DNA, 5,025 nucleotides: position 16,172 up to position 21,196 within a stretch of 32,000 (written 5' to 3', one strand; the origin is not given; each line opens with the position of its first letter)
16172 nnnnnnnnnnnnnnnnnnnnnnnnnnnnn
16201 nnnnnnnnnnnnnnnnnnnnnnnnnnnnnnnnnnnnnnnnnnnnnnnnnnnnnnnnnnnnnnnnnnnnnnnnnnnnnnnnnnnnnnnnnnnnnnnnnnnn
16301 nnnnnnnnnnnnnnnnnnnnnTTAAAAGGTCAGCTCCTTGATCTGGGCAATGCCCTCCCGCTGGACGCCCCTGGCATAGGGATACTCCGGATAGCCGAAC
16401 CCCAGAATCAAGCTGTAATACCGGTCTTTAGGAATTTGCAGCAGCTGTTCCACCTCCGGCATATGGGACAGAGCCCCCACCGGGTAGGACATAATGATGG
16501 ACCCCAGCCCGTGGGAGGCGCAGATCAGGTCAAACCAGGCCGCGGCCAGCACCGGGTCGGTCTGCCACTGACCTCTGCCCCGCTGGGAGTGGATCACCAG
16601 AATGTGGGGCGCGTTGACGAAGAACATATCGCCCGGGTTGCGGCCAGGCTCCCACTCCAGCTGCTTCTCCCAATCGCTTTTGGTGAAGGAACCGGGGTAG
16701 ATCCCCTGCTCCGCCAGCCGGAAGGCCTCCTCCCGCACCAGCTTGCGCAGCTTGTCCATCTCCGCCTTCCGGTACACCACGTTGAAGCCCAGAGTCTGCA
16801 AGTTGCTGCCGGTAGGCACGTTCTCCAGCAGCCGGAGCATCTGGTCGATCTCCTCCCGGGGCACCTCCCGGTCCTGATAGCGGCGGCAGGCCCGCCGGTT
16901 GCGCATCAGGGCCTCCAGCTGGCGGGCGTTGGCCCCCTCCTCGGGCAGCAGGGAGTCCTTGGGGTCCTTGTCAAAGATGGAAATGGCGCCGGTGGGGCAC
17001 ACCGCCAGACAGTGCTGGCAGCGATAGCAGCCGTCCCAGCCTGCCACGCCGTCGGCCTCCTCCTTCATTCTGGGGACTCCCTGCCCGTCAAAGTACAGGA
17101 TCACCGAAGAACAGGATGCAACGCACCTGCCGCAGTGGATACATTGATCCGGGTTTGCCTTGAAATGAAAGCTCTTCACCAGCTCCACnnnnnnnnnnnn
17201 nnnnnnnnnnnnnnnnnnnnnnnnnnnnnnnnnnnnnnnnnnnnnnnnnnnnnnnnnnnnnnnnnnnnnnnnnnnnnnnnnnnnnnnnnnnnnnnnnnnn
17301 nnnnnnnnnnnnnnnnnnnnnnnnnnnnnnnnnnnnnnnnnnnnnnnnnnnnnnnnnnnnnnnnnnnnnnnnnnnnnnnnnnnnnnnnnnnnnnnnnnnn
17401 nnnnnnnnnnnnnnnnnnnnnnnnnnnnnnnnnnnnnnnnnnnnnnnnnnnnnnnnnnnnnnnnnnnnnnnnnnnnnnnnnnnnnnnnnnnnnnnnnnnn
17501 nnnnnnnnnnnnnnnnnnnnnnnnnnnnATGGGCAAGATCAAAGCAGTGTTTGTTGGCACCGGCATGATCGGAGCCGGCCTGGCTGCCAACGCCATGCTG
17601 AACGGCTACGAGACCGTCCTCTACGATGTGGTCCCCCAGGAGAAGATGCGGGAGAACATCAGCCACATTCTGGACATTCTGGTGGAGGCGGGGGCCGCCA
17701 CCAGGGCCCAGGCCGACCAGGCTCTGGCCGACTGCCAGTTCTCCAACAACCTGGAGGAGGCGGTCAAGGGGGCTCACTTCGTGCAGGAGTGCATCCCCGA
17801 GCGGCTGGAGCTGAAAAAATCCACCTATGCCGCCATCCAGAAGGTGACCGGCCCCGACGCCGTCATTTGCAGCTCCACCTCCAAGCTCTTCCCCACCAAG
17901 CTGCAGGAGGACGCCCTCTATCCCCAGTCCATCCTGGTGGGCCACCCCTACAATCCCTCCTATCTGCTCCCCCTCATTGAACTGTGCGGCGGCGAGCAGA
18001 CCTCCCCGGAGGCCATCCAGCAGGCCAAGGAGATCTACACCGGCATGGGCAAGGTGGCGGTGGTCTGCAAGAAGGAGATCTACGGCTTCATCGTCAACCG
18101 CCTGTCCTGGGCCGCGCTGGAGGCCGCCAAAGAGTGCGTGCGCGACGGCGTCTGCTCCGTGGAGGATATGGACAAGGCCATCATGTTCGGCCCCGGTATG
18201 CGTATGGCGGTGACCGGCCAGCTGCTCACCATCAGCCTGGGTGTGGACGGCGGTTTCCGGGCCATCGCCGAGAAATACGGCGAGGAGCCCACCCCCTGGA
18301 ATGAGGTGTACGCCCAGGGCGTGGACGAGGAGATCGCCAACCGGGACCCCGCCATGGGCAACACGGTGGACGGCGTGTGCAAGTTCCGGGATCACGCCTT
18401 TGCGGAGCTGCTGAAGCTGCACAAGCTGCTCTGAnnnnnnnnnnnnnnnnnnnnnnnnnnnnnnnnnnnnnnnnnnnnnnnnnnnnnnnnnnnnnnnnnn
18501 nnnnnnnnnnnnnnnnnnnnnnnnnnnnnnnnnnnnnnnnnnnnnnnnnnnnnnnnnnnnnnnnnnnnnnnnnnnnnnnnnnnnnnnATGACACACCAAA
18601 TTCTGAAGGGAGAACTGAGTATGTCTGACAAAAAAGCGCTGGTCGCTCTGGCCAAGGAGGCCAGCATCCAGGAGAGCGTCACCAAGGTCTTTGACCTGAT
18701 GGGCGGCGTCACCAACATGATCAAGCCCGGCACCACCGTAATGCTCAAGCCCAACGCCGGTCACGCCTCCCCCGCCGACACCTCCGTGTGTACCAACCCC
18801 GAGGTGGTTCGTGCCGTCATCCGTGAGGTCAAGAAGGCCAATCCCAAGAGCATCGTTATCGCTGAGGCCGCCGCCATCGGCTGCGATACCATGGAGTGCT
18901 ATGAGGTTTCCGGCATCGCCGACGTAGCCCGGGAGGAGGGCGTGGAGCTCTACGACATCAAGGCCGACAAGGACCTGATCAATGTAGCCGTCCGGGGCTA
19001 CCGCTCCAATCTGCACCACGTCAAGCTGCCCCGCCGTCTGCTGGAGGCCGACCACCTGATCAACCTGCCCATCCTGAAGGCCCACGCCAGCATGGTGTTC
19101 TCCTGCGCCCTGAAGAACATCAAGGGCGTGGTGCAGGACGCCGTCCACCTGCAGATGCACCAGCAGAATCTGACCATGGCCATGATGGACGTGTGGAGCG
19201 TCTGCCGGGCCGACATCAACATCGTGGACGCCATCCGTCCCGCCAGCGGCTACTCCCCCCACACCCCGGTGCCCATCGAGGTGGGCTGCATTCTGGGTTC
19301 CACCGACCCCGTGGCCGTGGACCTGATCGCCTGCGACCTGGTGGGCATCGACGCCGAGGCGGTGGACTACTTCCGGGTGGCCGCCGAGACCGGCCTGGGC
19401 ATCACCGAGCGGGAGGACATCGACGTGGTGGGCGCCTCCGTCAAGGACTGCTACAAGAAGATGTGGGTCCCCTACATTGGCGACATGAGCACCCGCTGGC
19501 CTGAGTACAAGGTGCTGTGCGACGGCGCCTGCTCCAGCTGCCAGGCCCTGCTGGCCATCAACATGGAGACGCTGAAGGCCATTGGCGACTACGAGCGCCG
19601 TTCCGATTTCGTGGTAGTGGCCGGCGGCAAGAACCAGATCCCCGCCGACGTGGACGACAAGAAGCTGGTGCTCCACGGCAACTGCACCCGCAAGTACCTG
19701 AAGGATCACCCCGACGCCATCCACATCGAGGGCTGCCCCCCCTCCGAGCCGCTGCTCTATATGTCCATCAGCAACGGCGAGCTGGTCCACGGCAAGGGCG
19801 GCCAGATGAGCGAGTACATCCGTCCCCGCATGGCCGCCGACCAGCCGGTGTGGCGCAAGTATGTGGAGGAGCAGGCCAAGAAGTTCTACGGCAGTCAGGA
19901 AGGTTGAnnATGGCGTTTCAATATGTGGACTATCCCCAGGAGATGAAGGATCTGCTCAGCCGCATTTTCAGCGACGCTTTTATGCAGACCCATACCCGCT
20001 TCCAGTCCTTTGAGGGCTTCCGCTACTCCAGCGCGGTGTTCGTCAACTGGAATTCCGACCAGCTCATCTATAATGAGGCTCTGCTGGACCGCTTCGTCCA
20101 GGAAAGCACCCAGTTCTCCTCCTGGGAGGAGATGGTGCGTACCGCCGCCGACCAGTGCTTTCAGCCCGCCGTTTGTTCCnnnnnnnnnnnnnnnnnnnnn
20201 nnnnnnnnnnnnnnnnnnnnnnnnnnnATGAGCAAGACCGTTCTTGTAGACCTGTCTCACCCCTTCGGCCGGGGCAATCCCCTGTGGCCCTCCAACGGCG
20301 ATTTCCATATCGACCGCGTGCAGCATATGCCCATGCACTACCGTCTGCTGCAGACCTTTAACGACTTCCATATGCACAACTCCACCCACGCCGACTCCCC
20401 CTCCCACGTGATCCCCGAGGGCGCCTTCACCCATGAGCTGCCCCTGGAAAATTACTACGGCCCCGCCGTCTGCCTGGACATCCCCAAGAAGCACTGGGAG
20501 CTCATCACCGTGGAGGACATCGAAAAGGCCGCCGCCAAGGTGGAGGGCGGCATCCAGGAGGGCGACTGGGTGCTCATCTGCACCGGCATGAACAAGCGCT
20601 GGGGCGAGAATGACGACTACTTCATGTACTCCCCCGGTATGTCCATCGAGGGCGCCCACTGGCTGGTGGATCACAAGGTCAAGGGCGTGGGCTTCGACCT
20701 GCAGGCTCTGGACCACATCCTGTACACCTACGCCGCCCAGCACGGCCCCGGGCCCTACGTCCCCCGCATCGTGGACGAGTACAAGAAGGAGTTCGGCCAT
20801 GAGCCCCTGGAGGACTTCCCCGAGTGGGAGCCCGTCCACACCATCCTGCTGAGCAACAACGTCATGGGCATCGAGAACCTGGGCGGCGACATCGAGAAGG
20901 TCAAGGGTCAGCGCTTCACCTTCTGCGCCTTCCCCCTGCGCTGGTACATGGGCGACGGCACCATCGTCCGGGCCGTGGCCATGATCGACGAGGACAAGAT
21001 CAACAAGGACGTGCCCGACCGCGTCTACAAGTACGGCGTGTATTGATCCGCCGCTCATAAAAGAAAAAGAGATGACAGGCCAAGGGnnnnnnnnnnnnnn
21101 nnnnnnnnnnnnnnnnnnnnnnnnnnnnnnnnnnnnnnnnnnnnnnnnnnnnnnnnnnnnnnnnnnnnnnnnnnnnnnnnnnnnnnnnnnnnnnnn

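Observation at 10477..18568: Six sigma-54 promoters and eight copies of one dyad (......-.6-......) organise a ~13-kb regulon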

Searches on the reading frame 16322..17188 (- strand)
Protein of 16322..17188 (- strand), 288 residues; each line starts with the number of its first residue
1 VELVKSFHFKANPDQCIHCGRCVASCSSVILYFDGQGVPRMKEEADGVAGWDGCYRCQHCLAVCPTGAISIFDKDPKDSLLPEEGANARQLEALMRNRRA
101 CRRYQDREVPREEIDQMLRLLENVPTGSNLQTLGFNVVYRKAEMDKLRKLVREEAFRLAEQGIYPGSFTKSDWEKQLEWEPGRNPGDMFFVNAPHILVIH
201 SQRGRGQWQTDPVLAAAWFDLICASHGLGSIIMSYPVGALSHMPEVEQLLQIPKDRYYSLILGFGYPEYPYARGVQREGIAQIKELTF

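Call 10: search_protein_families(library=pfam, proteins=[window:16322-17188:-])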
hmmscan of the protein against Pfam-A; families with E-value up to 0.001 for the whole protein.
window:16322-17188:- (288 aa): 13 families
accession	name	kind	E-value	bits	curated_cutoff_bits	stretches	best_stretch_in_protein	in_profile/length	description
PF00881.29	Nitroreductase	-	4e-19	69.9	23.5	1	96-266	2-167/167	Nitroreductase family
PF12838.12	Fer4_7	-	1.9e-10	41.5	27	1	15-68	1-52/52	4Fe-4S dicluster domain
PF13237.11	Fer4_10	-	9.8e-08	32.3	25.5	1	10-65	3-53/53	4Fe-4S dicluster domain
PF13187.11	Fer4_9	-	1.5e-07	31.7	27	1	15-69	1-52/52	4Fe-4S dicluster domain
PF00037.32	Fer4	-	2.2e-07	30.8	21.1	0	12-26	4-18/24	4Fe-4S binding domain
PF14697.11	Fer4_21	-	2.3e-06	28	35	1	12-70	4-58/59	4Fe-4S dicluster domain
PF25160.1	LdpA_Fe-S-bd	-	2.4e-06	27.7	27.6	0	52-72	26-46/49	LdpA Fe-S cluster-binding domain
PF13183.11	Fer4_8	-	3.7e-06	27.8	27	1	14-67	3-67/68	4Fe-4S dicluster domain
PF12837.12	Fer4_6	-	4.1e-06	26.9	25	1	11-27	4-20/24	4Fe-4S binding domain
PF12797.12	Fer4_2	-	5.8e-06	26.4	24.5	1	9-27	3-21/22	4Fe-4S binding domain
PF13484.11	Fer4_16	-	2e-05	25.7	30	0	54-72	2-20/66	4Fe-4S double cluster binding domain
PF13534.11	Fer4_17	-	0.00032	21.6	22.2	1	15-67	1-59/61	4Fe-4S dicluster domain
PF17179.9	Fer4_22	-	0.00039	21.7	27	0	5-28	70-93/95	4Fe-4S dicluster domain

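Call 12: search_protein_families(library=ncbifam, proteins=[window:16322-17188:-])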
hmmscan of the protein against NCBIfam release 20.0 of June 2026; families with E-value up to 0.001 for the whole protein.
window:16322-17188:- (288 aa): 27 families (the best 25 are shown)
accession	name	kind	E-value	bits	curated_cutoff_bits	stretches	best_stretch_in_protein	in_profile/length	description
NF040763.1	FeFe_hydrog_A6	exception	3e-07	29.2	765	1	8-71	139-207/571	NADH-dependent [FeFe] hydrogenase, group A6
NF009053.0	PRK12387.1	subfamily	1.7e-06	27.9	204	1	11-73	35-94/180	formate hydrogenlyase complex iron-sulfur subunit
NF045480.1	FdxA_Actino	equivalog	3.5e-06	27.2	125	0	11-36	35-60/107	ferredoxin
NF058577.1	FdxA_fam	equivalog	3.6e-06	27.1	65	0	9-27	31-49/52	4Fe-4S ferredoxin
NF040864.1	HgcB_ferredoxin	equivalog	3.7e-06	26.7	99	1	10-71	10-63/93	mercury methylation ferredoxin HgcB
NF038196.1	ferrodoxin_EFR1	subfamily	7.4e-06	26.2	75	1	5-73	176-233/242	EFR1 family ferrodoxin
NF006183.0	PRK08318.1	equivalog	8.5e-06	24.8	335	1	10-77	338-403/422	NAD-dependent dihydropyrimidine dehydrogenase subunit PreA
NF042909.1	FMH_DH_FwdF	exception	9.9e-06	24.9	375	1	10-78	95-164/336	tungsten-dependent formylmethanofuran dehydrogenase subunit FwdF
TIGR02512.1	FeFe_hydrog_A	subfamily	9.9e-06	24.6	405.95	1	11-71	4-69/375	[FeFe] hydrogenase, group A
NF005745.0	PRK07569.1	equivalog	4.3e-05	23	333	1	8-98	140-231/238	bidirectional hydrogenase complex protein HoxU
NF006221.0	PRK08348.1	subfamily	4.6e-05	23.1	124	1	11-72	41-95/136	NADH-plastoquinone oxidoreductase subunit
TIGR02494.1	PFLE_PFLC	subfamily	7.3e-05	22.2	174.35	1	9-74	43-102/293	glycyl-radical enzyme activating protein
NF006076.0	PRK08222.1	equivalog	8e-05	22.5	270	1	11-73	35-94/181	hydrogenase 4 subunit H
NF003768.0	PRK05365.1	equivalog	9.6e-05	22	152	1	87-153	10-76/200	malonic semialdehyde reductase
TIGR04003.1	rSAM_BssD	equivalog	0.00012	21.4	496.45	1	12-72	48-104/314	[benzylsuccinate synthase]-activating enzyme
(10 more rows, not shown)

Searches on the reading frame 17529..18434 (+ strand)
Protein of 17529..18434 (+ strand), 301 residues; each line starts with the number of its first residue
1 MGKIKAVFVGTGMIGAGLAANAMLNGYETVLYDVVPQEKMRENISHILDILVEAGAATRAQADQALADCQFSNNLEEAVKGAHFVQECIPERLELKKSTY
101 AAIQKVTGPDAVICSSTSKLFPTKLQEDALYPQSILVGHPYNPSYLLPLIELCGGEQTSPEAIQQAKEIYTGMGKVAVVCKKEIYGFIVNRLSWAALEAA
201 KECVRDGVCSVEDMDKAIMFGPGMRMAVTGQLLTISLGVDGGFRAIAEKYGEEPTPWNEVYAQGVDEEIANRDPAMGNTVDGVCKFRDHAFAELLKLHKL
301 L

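Call 10: search_protein_families(library=pfam, proteins=[window:17529-18434:+])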
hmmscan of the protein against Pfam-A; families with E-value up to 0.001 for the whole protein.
window:17529-18434:+ (301 aa): 3 families
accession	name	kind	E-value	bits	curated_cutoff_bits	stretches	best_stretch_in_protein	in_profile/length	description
PF02737.24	3HCDH_N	-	1.1e-41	143.1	22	1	8-182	4-178/180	3-hydroxyacyl-CoA dehydrogenase, NAD binding domain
PF00725.27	3HCDH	-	2.1e-10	41.4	22.1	1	186-260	1-76/97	3-hydroxyacyl-CoA dehydrogenase, C-terminal domain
PF03446.21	NAD_binding_2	-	0.00022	21.7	21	0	8-123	4-100/161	NAD binding domain of 6-phosphogluconate dehydrogenase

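Call 12: search_protein_families(library=ncbifam, proteins=[window:17529-18434:+])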
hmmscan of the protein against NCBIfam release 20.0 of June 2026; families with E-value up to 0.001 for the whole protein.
window:17529-18434:+ (301 aa): 19 families
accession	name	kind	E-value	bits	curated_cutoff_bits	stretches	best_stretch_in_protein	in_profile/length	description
NF004783.0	PRK06129.1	equivalog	5.3e-59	200.2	347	1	7-253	6-254/315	3-hydroxyacyl-CoA dehydrogenase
NF005716.0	PRK07531.1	equivalog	1.5e-57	195.5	592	1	5-247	6-247/495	carnitine 3-dehydrogenase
NF005471.0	PRK07066.1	equivalog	2e-57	194.7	414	1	8-271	12-275/321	L-carnitine dehydrogenase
NF042925.1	FHMPC_DH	equivalog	3e-43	148.3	500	1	6-236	3-232/304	5-formyl-3-hydroxy-2-methylpyridine 4-carboxylate 5-dehydrogenase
NF006125.0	PRK08269.1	equivalog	2e-40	138.8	427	1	7-238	9-250/334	3-hydroxybutyryl-CoA dehydrogenase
NF006722.0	PRK09260.1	equivalog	1.2e-37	129.7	429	1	5-222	4-222/289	3-hydroxyacyl-CoA dehydrogenase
NF006143.0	PRK08293.1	equivalog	7.9e-36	123.8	312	1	5-227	5-231/291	3-hydroxyacyl-CoA dehydrogenase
NF006124.0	PRK08268.1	subfamily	2e-34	119.4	508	1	8-226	12-230/507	3-hydroxyacyl-CoA dehydrogenase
NF004474.0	PRK05808.1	subfamily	7.2e-29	100.9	408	1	5-222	5-222/283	3-hydroxybutyryl-CoA dehydrogenase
NF005875.0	PRK07819.1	subfamily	1.8e-27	96.5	319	1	8-228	10-232/287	3-hydroxybutyryl-CoA dehydrogenase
TIGR02279.1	PaaC-3OHAcCoADH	equivalog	2e-25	89.6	669.4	1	4-227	6-229/503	3-hydroxyacyl-CoA dehydrogenase PaaH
NF005715.0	PRK07530.1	equivalog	3.9e-25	88.8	420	1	5-226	5-227/292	3-hydroxybutyryl-CoA dehydrogenase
NF008727.0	PRK11730.1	equivalog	9.5e-24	83.7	870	1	5-219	315-528/717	fatty acid oxidation complex subunit alpha FadB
NF004699.0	PRK06035.1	equivalog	1.4e-23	83.5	500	1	8-244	8-245/294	3-hydroxyacyl-CoA dehydrogenase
NF008363.0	PRK11154.1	equivalog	6.6e-18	64.2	869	1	6-219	312-525/708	fatty acid oxidation complex subunit alpha FadJ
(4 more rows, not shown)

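Call 46: search_solved_structures(query=window:17529-18434:+, max_evalue=1e-20)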
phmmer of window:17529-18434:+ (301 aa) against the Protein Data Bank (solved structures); distinct sequences matched with E-value up to 1e-20: 8.
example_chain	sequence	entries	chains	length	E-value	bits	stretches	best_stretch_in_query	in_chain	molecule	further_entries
3f3s_A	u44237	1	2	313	4.4e-41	144.4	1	7-252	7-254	Lambda-crystallin homolog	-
3ado_A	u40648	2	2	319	5.2e-39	137.5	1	7-252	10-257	Lambda-crystallin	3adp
4om8_A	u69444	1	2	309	8.8e-38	133.5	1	7-237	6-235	5-formyl-3-hydroxy-2-methylpyridine 4-carboxylate 5-dehydrogenase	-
4dyd_A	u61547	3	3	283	5.3e-24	88.3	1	6-224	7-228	Diketoreductase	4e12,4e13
6aa8_A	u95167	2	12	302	6e-23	84.8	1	5-226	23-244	3-hydroxybutyryl-CoA dehydrogenase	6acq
3mog_A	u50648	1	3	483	1.9e-22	83.2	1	7-243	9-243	Probable 3-hydroxybutyryl-CoA dehydrogenase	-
6hrd_A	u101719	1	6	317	3.5e-22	82.3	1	8-252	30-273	3-hydroxybutyryl-CoA dehydrogenase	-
9fbd_A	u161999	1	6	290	3.8e-21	78.9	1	8-224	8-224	3-hydroxybutyryl-CoA dehydrogenase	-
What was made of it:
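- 17529..18434 (+): 3HCDH-family dehydrogenase, lambda-crystallin or carnitine-dehydrogenase-like, so probably acting on a free beta-hydroxy acid. calls 10, 12, 46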

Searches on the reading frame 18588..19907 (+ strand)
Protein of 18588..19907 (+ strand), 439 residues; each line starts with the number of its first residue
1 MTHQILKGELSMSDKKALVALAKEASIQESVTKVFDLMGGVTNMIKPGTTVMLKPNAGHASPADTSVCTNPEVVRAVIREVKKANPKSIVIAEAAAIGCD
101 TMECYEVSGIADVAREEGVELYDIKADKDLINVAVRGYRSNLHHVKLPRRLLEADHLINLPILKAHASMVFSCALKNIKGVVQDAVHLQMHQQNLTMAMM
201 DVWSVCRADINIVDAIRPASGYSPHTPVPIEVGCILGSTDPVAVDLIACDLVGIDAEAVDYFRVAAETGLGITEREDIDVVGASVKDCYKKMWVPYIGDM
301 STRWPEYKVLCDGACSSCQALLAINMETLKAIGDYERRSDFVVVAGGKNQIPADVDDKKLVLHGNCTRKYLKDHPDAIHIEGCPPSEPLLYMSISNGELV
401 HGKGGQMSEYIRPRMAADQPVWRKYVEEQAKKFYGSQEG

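Call 10: search_protein_families(library=pfam, proteins=[window:18588-19907:+])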
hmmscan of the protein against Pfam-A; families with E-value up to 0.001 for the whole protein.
window:18588-19907:+ (439 aa): 1 family
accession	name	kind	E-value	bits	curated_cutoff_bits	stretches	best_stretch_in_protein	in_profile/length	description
PF04015.17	DUF362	-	2.9e-48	165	24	1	51-250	1-200/200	Domain of unknown function (DUF362)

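Call 12: search_protein_families(library=ncbifam, proteins=[window:18588-19907:+])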
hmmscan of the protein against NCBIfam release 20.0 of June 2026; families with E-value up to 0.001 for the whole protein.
window:18588-19907:+ (439 aa): 1 family
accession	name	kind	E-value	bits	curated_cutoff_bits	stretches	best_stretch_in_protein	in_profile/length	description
NF052623.1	Npun_F2552_fam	equivalog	1.7e-24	86.8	500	1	24-288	13-274/314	Npun_F2552 family protein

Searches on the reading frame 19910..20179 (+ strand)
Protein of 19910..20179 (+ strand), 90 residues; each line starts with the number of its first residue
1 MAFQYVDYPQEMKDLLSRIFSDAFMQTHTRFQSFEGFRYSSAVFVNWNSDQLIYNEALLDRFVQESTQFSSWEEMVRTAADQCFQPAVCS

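Call 58: search_protein_families(library=pfam, proteins=[window:19910-20179:+], max_evalue=0.01)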
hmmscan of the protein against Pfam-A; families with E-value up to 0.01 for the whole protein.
window:19910-20179:+ (90 aa): 0 families

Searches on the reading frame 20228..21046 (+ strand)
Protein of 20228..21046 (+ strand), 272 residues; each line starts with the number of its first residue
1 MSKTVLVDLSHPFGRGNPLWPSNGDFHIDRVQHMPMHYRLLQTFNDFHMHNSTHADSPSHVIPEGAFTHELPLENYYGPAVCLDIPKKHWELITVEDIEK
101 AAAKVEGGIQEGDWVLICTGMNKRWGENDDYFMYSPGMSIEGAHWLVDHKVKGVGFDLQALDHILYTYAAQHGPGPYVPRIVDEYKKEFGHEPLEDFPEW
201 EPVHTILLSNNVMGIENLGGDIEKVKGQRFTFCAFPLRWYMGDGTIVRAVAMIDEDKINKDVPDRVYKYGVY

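Call 10: search_protein_families(library=pfam, proteins=[window:20228-21046:+])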
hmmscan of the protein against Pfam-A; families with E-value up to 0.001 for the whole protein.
window:20228-21046:+ (272 aa): 1 family
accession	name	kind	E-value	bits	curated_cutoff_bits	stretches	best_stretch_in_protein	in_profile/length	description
PF04199.19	Cyclase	-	3.1e-36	125.1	23.1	1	7-163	1-142/142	Putative cyclase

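Call 12: search_protein_families(library=ncbifam, proteins=[window:20228-21046:+])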
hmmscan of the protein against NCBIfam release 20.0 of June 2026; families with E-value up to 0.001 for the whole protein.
window:20228-21046:+ (272 aa): 1 family
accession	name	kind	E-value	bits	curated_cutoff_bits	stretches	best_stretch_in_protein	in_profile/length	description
TIGR03035.1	trp_arylform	equivalog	1e-10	42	223.05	1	6-163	2-149/206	arylformamidase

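Call 44: search_solved_structures(query=window:20228-21046:+, max_evalue=0.00001)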
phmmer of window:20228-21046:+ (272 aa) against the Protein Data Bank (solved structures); distinct sequences matched with E-value up to 0.00001: 6.
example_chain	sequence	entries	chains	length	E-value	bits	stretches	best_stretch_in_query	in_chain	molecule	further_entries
1r61_A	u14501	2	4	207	9.2e-10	41.6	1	8-162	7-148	metal-dependent hydrolase | Hydrolase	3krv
4j0n_A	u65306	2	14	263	1.1e-07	34.9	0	49-156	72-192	Isatin hydrolase B | Putative uncharacterized protein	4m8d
2b0a_A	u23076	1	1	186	6.5e-07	32.3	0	204-253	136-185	Hypothetical protein MJ0783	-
5nnb_A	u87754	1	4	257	9.7e-07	31.7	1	48-162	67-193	isatin hydrolase A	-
5nna_A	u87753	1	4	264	1.1e-06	31.6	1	48-162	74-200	isatin hydrolase A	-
8hmo_A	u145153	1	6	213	3.9e-06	29.7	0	7-161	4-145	Metal-dependent hydrolase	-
